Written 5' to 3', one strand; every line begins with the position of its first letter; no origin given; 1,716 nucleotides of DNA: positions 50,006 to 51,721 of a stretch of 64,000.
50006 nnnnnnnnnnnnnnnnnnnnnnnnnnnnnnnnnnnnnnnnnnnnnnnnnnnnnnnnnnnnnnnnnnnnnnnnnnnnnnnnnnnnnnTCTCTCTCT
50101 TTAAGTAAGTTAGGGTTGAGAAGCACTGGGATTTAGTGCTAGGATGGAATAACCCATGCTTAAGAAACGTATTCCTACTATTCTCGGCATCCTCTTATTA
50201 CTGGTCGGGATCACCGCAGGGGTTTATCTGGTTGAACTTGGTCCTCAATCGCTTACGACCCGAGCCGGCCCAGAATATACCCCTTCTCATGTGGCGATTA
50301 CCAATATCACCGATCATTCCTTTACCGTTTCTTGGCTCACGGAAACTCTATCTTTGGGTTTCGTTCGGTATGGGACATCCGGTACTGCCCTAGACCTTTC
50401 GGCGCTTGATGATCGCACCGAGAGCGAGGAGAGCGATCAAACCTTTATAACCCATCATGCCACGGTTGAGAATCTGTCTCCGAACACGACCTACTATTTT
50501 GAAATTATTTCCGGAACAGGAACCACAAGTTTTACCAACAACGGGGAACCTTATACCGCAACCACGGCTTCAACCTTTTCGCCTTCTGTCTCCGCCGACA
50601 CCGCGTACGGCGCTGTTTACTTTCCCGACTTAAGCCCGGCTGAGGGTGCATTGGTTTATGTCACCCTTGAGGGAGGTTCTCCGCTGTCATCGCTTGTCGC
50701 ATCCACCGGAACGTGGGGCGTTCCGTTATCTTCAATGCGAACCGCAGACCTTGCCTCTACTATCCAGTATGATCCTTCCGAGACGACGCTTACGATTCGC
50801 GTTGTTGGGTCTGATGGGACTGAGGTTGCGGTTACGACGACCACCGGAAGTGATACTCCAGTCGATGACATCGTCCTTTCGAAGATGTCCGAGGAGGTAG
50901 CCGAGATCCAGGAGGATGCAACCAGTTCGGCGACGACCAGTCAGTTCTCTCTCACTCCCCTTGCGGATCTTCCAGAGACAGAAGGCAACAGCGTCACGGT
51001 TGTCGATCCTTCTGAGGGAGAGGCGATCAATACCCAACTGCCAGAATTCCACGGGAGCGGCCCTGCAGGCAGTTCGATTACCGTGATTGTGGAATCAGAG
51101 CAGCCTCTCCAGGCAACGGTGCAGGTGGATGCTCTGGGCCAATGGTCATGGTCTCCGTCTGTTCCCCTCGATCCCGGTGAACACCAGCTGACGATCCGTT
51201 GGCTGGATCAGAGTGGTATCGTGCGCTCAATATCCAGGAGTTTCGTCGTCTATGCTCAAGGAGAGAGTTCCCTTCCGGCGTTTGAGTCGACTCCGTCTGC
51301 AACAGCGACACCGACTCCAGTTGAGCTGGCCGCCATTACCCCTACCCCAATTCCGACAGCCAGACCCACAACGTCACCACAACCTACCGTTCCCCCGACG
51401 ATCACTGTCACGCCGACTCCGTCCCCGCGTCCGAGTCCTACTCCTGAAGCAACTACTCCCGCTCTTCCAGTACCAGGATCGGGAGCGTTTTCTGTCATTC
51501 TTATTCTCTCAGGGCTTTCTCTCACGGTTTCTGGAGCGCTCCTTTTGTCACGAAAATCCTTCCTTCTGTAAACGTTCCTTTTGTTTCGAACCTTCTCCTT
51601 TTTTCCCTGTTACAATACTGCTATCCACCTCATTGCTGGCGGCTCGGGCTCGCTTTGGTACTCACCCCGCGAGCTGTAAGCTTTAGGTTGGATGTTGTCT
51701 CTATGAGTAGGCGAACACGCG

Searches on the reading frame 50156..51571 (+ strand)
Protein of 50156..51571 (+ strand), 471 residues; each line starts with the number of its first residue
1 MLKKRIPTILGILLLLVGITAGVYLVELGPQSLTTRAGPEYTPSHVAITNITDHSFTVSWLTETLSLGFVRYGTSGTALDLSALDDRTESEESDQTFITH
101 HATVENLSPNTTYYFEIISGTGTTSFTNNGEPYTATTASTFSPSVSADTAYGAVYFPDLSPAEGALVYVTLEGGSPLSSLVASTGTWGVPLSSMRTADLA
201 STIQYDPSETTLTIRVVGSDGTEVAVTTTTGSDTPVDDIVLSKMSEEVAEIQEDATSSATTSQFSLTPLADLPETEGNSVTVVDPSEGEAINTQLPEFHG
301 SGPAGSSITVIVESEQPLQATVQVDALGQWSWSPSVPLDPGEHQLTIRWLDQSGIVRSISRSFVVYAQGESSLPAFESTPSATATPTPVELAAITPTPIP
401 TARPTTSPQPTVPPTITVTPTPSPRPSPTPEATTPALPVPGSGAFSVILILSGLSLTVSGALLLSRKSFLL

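Call 4: search_protein_families(library=pfam, proteins=[window:50156-51571:+], max_evalue=0.01)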
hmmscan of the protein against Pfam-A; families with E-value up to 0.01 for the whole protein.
window:50156-51571:+ (471 aa): 4 families
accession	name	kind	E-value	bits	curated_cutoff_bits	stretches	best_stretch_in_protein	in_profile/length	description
PF16656.11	Pur_ac_phosph_N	-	1.4e-12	48.5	30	1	45-125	5-86/93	Purple acid Phosphatase, N-terminal domain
PF19077.6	Big_13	-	1.2e-08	35.8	27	1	290-360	23-94/102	Bacterial Ig-like domain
PF00041.27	fn3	-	0.00012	22.7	25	1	42-122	2-71/84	Fibronectin type III domain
PF22839.2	DUF7015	-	0.0085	16.7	35.2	0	318-354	52-88/100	Domain of unknown function (DUF7015)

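Call 5: search_protein_families(library=ncbifam, proteins=[window:50156-51571:+], max_evalue=0.01)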
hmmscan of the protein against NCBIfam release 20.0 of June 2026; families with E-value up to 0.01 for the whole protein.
window:50156-51571:+ (471 aa): 1 family
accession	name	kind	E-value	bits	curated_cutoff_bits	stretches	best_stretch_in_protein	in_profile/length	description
NF040520.1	Ig_like_BLP2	equivalog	0.00031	19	750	1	291-366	535-608/730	Ig-like repeat protein Blp2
